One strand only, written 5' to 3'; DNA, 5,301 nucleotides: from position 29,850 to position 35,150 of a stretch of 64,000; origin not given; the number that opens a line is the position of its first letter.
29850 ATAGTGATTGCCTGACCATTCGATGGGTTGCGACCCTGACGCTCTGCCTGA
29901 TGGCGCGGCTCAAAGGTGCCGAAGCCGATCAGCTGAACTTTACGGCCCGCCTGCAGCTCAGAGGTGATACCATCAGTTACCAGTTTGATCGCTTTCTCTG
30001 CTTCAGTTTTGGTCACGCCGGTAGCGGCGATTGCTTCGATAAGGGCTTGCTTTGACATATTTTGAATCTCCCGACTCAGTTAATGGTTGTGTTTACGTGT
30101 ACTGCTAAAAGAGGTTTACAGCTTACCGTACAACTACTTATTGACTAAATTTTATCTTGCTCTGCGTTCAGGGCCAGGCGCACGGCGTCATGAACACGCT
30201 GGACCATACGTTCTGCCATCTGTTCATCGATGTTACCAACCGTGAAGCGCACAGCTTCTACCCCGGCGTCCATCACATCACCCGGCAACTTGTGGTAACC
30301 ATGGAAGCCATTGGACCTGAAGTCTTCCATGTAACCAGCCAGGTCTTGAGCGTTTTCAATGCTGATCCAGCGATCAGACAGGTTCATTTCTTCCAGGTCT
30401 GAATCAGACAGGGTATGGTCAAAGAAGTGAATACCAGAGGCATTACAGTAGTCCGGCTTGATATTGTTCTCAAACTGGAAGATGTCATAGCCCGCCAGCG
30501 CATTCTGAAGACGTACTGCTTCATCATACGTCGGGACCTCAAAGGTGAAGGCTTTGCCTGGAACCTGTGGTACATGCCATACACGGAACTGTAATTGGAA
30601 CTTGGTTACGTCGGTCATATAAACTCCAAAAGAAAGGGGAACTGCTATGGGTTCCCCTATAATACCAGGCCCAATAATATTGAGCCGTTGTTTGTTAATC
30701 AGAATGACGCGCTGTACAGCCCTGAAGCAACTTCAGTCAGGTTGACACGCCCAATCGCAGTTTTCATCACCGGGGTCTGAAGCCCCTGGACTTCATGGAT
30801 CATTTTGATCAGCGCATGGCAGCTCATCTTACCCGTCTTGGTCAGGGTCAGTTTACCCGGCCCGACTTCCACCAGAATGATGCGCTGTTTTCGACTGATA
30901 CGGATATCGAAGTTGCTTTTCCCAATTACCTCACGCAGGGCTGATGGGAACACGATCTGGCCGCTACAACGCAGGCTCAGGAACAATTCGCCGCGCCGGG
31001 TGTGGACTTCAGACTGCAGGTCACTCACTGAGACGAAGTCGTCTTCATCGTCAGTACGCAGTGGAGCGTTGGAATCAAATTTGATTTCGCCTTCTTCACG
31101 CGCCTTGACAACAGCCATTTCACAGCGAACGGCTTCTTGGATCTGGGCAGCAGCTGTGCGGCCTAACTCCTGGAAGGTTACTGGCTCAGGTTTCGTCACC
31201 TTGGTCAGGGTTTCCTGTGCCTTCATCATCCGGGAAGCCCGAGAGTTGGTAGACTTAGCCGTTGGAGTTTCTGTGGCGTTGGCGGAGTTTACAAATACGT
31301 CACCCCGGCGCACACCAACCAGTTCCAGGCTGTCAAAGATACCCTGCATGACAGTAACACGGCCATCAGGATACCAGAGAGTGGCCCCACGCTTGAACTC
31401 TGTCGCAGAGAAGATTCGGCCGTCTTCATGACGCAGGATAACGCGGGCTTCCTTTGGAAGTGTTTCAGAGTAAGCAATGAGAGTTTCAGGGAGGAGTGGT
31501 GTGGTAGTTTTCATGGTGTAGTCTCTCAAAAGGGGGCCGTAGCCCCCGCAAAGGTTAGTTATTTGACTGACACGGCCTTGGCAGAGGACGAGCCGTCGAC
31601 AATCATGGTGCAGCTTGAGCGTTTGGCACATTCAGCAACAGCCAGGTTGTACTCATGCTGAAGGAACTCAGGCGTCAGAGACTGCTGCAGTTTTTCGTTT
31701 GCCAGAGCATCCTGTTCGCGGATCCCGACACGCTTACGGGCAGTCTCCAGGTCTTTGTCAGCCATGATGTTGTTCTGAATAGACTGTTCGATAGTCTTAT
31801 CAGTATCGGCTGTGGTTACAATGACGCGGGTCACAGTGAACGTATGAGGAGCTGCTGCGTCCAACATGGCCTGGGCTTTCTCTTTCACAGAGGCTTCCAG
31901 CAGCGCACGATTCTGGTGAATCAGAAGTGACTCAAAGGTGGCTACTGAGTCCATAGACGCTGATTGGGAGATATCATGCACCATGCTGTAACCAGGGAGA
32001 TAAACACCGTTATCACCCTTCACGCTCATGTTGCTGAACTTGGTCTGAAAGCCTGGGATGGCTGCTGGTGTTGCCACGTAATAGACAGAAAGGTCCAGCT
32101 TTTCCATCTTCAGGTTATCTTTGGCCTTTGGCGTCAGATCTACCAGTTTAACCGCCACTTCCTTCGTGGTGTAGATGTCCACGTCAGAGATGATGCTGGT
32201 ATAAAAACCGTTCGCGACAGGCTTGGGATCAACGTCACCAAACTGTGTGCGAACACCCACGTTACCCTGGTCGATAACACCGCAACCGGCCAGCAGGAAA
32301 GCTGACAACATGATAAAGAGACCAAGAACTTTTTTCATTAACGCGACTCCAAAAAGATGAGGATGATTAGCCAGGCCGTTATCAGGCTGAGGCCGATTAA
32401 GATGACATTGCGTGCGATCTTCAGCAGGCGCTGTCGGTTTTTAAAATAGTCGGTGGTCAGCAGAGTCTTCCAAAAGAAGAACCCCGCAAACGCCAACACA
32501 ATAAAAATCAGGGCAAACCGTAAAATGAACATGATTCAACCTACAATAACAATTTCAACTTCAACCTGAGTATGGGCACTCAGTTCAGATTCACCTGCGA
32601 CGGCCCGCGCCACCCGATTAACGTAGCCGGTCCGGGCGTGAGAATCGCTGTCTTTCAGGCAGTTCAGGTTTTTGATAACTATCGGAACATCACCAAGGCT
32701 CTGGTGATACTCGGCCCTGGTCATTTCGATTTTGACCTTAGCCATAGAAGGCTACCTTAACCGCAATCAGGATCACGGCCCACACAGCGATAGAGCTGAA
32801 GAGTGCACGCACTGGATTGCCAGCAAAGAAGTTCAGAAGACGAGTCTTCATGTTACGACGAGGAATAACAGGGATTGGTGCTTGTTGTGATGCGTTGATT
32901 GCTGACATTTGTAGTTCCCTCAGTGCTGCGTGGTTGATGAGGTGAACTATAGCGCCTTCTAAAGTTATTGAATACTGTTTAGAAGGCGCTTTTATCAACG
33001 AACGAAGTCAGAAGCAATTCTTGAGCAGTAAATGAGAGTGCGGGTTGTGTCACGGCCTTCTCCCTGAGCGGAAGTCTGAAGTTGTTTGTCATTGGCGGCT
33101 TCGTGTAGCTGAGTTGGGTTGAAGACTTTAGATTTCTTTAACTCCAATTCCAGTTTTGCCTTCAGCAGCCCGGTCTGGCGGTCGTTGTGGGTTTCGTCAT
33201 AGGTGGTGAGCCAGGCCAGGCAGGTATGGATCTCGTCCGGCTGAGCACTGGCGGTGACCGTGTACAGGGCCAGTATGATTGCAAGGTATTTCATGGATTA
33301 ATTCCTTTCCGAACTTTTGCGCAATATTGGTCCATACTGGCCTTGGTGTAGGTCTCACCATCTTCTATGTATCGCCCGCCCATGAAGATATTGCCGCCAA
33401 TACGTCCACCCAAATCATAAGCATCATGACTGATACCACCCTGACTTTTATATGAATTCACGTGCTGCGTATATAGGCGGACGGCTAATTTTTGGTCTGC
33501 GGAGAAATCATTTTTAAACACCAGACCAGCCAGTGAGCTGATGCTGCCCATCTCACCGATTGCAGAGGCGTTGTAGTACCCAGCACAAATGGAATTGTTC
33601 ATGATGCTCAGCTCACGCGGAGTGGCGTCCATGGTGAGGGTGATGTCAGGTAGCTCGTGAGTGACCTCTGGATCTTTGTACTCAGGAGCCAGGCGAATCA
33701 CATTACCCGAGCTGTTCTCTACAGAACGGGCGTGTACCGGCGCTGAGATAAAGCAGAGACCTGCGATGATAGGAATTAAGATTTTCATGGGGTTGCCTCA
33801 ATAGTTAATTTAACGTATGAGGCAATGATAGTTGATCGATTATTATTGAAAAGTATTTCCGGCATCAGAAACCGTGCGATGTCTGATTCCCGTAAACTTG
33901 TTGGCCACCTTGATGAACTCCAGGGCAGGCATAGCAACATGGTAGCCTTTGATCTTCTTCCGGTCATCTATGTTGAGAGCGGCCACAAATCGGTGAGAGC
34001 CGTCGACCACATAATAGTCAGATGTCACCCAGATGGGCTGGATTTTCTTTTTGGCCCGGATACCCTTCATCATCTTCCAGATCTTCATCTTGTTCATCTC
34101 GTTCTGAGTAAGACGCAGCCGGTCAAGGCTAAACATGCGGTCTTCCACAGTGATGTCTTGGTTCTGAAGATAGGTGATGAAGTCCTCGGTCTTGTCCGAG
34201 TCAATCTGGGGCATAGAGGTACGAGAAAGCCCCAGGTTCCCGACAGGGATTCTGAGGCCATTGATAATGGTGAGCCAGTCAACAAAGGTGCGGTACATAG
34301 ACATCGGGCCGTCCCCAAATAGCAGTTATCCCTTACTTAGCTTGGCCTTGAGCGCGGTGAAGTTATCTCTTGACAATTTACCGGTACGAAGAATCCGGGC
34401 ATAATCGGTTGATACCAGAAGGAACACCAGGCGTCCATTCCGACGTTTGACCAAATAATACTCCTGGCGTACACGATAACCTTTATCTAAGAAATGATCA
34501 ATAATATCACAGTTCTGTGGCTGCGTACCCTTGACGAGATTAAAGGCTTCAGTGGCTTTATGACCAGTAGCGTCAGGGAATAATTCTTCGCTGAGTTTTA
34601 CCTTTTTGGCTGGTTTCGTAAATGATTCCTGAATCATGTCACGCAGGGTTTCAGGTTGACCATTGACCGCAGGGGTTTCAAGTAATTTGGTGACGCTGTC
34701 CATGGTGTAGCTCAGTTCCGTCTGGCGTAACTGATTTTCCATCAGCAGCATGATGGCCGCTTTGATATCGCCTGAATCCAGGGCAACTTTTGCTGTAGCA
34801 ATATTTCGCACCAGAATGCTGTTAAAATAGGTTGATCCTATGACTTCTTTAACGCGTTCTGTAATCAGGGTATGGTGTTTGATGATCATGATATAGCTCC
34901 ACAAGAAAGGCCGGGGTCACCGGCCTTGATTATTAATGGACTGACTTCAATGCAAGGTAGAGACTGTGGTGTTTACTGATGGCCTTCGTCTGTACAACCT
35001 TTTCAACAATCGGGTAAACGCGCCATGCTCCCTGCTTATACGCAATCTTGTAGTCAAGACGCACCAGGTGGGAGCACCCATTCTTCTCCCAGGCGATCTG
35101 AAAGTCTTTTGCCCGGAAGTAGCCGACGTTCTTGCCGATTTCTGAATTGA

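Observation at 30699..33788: Envelope-targeted accessory cluster: SPFH/band-7 lipoprotein with overlapping 2-TM partner plus three secreted or membrane-anchored small proteins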

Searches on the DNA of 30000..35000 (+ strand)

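Call 3: search_dna_similar(query=window:30000-35000:+, collection=phages, mode=near, max_rows=25)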
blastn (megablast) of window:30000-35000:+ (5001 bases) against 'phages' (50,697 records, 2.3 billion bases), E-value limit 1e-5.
Records with a match: 4; places in all: 4; records where one place covers at least 80% of the query: 4.
Best place of each record, by identity: >=99% 2; 95-99% 2.
By first word of the organism name: Erwinia 4.
By host as written in the record: Erwinia amylovora CFBP 1430 2; Erwinia amylovora 1/79 2.
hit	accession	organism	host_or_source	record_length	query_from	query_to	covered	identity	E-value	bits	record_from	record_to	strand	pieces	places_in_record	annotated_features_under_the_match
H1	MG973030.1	Erwinia phage vB_EamM-Bue1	Erwinia amylovora CFBP 1430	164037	1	5001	100%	100.0%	0e+0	9236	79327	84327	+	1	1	hypothetical protein (x6) | superinfection exclusion protein | DNA-binding protein HU-beta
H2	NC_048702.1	Erwinia phage vB_EamM-Bue1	Erwinia amylovora CFBP 1430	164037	1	5001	100%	100.0%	0e+0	9236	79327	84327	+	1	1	hypothetical protein (x4) | lipoprotein | superinfection exclusion | Rz-like spanin | DNA binding protein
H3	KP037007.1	Erwinia phage phiEa2809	Erwinia amylovora 1/79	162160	1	5001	100%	97.6%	0e+0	8582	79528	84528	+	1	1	hypothetical protein (x5) | SPFH domain band 7 family protein | superinfection exclusion protein | DNA-binding protein HBsu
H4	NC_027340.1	Erwinia phage phiEa2809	Erwinia amylovora 1/79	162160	1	5001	100%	97.6%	0e+0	8582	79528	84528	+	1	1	hypothetical protein (x4) | lipoprotein | superinfection exclusion | Rz-like spanin | DNA binding protein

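Call 5: get_annotated_region(hit=H2, flank=4000)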
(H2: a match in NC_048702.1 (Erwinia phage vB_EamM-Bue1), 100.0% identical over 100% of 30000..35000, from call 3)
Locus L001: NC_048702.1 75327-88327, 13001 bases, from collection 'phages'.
description: Erwinia phage vB_EamM-Bue1, complete genome.
organism: Erwinia phage vB_EamM-Bue1 (NCBI taxid 2099338)
taxonomy: Viruses; Duplodnaviria; Heunggongvirae; Uroviricota; Caudoviricetes; Ackermannviridae; Nezavisimistyvirus; Nezavisimistyvirus bue1
host: Erwinia amylovora CFBP 1430; source: soil from apple orchard; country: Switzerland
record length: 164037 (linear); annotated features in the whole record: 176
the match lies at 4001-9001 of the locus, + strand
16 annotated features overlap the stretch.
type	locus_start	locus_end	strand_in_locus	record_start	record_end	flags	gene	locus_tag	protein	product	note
CDS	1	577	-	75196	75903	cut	-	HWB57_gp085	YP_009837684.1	sigma factor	Gp55 T4-like sigma factor involved in late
CDS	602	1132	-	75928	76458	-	-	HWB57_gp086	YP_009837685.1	Rnase H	-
CDS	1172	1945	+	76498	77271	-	-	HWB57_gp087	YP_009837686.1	hypothetical protein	-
CDS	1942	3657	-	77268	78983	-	-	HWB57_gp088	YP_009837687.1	DNA helicase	-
CDS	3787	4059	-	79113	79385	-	-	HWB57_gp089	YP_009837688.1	DNA binding protein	-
CDS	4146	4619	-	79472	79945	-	-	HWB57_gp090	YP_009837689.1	superinfection exclusion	-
CDS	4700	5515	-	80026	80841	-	-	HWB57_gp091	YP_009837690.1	hypothetical protein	-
CDS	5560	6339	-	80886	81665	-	-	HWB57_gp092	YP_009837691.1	lipoprotein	-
CDS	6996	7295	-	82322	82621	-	-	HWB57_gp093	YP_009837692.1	Rz-like spanin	-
CDS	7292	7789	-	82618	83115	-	-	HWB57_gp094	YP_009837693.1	hypothetical protein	-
CDS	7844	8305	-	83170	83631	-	-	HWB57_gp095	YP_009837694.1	hypothetical protein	-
CDS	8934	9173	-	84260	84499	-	-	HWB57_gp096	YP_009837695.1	hypothetical protein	-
CDS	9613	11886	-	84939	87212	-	-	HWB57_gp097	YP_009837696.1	hypothetical protein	-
CDS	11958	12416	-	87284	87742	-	-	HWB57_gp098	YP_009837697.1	hypothetical protein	-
CDS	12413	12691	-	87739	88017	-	-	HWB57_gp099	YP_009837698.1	hypothetical protein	-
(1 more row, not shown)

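Call 6: get_annotated_region(hit=H3, flank=1000)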
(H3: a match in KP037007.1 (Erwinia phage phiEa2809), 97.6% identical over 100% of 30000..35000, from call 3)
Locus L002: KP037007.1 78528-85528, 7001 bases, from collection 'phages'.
description: Erwinia phage phiEa2809, complete genome.
organism: Erwinia phage phiEa2809 (NCBI taxid 1564096)
taxonomy: Viruses; Duplodnaviria; Heunggongvirae; Uroviricota; Caudoviricetes; Ackermannviridae; Nezavisimistyvirus; Nezavisimistyvirus Ea2809
host: Erwinia amylovora 1/79; source: leaves of Malus domestica; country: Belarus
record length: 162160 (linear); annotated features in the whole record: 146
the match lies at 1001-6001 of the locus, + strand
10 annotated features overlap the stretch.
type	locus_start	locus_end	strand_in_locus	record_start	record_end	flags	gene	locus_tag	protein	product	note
CDS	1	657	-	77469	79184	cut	-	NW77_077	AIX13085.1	DNA helicase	-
CDS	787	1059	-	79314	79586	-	-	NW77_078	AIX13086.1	DNA-binding protein HBsu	-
CDS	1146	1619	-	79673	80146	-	-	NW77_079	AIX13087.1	superinfection exclusion protein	-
CDS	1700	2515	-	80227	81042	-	-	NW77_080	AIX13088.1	hypothetical protein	similar to protein MAM_103 [Serratia phage phiMAM1]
CDS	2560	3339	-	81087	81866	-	-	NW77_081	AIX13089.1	SPFH domain band 7 family protein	SPFH domain, Band 7 family protein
CDS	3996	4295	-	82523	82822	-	-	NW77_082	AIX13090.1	hypothetical protein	similar to protein MAM_097 [Serratia phage phiMAM1]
CDS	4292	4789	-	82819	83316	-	-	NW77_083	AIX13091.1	hypothetical protein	similar to protein MAM_096 [Serratia phage phiMAM1]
CDS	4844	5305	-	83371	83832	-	-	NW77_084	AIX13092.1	hypothetical protein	similar to protein MAM_095 [Serratia phage phiMAM1]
CDS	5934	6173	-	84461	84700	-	-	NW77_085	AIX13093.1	hypothetical protein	similar to protein MAM_094 [Serratia phage phiMAM1]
CDS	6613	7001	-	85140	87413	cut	-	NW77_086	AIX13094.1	hypothetical protein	similar to protein MAM_088 [Serratia phage phiMAM1]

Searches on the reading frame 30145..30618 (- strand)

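Call 4: search_protein_families(library=pfam, proteins=[window:30145-30618:-], max_evalue=0.1)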
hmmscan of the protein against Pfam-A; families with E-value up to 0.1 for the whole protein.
window:30145-30618:- (157 aa): 1 family
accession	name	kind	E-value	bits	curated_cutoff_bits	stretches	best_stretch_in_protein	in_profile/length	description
PF17420.7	GP17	-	2.2e-39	134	25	1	10-100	2-96/98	Superinfection exclusion gene product 17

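Call 7: search_protein_families(library=phrogs, proteins=[window:30145-30618:-], max_evalue=0.01)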
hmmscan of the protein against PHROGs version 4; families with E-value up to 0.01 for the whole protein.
window:30145-30618:- (157 aa): 1 family
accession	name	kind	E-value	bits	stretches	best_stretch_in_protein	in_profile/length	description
phrog_1510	-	moron, auxiliary metabolic gene and host takeover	3.5e-48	163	1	7-110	1-103/107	superinfection exclusion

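Call 8: search_protein_families(library=ncbifam, proteins=[window:30145-30618:-], max_evalue=0.1)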
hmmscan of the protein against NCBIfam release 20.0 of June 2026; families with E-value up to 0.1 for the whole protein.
window:30145-30618:- (157 aa): 1 family
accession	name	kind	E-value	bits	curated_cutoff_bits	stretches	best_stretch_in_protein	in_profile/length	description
NF011133.0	PRK14553.3-2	equivalog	0.047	14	171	1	85-132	2-50/113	ribosomal-processing cysteine protease Prp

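Call 67: search_protein_families(library=padloc, proteins=[window:30145-30618:-], max_evalue=0.1)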
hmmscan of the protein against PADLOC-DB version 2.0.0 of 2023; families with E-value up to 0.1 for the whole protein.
window:30145-30618:- (157 aa): 0 families

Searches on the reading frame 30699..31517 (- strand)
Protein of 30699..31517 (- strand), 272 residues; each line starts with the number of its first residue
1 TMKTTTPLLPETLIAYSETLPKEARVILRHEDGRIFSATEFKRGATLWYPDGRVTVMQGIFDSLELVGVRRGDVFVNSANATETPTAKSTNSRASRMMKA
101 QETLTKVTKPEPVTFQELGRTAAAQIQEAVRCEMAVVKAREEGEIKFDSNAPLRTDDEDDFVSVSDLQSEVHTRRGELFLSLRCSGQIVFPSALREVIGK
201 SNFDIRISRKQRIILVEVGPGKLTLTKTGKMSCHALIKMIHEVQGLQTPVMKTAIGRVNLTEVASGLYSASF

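Call 4: search_protein_families(library=pfam, proteins=[window:30699-31517:-], max_evalue=0.1)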
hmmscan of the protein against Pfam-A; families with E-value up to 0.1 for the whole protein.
window:30699-31517:- (272 aa): 0 families

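Call 7: search_protein_families(library=phrogs, proteins=[window:30699-31517:-], max_evalue=0.01)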
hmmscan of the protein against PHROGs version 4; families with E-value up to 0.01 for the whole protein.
window:30699-31517:- (272 aa): 1 family
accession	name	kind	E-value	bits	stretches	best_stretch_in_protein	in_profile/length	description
phrog_3828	-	unknown function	2.8e-83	280.4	1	2-272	1-260/261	-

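Call 8: search_protein_families(library=ncbifam, proteins=[window:30699-31517:-], max_evalue=0.1)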
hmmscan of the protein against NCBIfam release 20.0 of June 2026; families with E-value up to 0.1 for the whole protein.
window:30699-31517:- (272 aa): 3 families
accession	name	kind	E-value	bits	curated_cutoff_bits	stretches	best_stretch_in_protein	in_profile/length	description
TIGR02042.1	sir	equivalog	0.0046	15.1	731.5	1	185-226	382-423/581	sulfite reductase, ferredoxin dependent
NF041250.1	VI_TagQ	equivalog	0.052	12.8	300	0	63-125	208-267/301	type VI secretion system-associated lipoprotein TagQ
NF040962.1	near_HgcAB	equivalog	0.088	12.7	70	0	180-239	8-53/70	HgcAB-associated protein HgcC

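Call 66: search_protein_families(library=pfam, proteins=[window:30699-31514:-], max_evalue=10)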
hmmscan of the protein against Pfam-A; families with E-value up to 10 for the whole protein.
window:30699-31514:- (271 aa): 1 family
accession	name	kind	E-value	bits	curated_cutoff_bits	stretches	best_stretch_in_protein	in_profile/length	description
PF24438.1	IML1_N_fung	-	0.2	12.8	27.7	0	45-113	2-70/103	IML1, N-terminal, fungi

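Call 67: search_protein_families(library=padloc, proteins=[window:30699-31514:-], max_evalue=0.1)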
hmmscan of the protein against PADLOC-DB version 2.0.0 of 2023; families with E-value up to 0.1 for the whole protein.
window:30699-31514:- (271 aa): 0 families

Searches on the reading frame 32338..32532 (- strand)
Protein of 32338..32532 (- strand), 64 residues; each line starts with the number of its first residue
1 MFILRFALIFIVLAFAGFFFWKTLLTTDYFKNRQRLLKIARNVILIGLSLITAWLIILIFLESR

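Call 4: search_protein_families(library=pfam, proteins=[window:32338-32532:-], max_evalue=0.1)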
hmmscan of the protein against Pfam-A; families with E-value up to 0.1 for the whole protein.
window:32338-32532:- (64 aa): 0 families

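Call 7: search_protein_families(library=phrogs, proteins=[window:32338-32532:-], max_evalue=0.01)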
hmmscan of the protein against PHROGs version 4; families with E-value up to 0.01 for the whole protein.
window:32338-32532:- (64 aa): 0 families

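Call 8: search_protein_families(library=ncbifam, proteins=[window:32338-32532:-], max_evalue=0.1)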
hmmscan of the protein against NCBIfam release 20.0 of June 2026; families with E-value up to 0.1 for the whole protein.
window:32338-32532:- (64 aa): 0 families

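Call 10: search_dna_similar(query=window:32338-32532:-, collection=phages, mode=protein, max_rows=40, rows=spread, max_evalue=0.01)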
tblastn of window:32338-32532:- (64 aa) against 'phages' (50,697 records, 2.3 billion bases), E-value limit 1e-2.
Records with a match: 4; places in all: 4; records where one place covers at least 80% of the query: 4.
Best place of each record, by identity: >=99% 4.
By first word of the organism name: Erwinia 4.
By host as written in the record: Erwinia amylovora 1/79 2; Erwinia amylovora CFBP 1430 2.
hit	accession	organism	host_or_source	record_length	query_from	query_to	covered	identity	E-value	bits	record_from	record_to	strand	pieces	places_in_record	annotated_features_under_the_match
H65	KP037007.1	Erwinia phage phiEa2809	Erwinia amylovora 1/79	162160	1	64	100%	100.0%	6e-32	120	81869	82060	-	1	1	none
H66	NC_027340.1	Erwinia phage phiEa2809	Erwinia amylovora 1/79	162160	1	64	100%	100.0%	6e-32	120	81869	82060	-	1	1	none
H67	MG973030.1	Erwinia phage vB_EamM-Bue1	Erwinia amylovora CFBP 1430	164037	1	64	100%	100.0%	6e-32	120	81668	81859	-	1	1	none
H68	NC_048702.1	Erwinia phage vB_EamM-Bue1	Erwinia amylovora CFBP 1430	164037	1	64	100%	100.0%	6e-32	120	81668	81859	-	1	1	none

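Call 66: search_protein_families(library=pfam, proteins=[window:32338-32532:-], max_evalue=10)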
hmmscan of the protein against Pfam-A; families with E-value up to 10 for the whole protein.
window:32338-32532:- (64 aa): 1 family
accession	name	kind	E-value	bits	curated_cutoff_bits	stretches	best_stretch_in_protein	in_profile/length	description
PF00654.25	Voltage_CLC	-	0.78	9.3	24.8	1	4-55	164-216/346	Voltage gated chloride channel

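Call 67: search_protein_families(library=padloc, proteins=[window:32338-32532:-], max_evalue=0.1)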
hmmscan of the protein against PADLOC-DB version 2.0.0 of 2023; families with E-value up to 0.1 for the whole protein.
window:32338-32532:- (64 aa): 0 families

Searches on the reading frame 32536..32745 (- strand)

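Call 4: search_protein_families(library=pfam, proteins=[window:32536-32745:-], max_evalue=0.1)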
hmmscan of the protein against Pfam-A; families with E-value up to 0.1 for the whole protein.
window:32536-32745:- (69 aa): 0 families

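Call 7: search_protein_families(library=phrogs, proteins=[window:32536-32745:-], max_evalue=0.01)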
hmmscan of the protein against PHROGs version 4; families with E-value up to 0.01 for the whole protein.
window:32536-32745:- (69 aa): 0 families

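Call 8: search_protein_families(library=ncbifam, proteins=[window:32536-32745:-], max_evalue=0.1)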
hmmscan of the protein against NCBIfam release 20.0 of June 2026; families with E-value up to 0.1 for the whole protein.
window:32536-32745:- (69 aa): 0 families

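Call 66: search_protein_families(library=pfam, proteins=[window:32536-32745:-], max_evalue=10)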
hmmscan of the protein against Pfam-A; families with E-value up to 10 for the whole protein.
window:32536-32745:- (69 aa): 1 family
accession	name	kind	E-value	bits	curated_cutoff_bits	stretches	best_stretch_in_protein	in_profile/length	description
PF22907.2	Ams1-like_1st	-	0.16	12.3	27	1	28-53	97-122/145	Alpha-mannosidase, jelly roll domain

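Call 67: search_protein_families(library=padloc, proteins=[window:32536-32745:-], max_evalue=0.1)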
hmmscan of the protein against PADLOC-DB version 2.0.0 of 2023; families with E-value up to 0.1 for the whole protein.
window:32536-32745:- (69 aa): 0 families
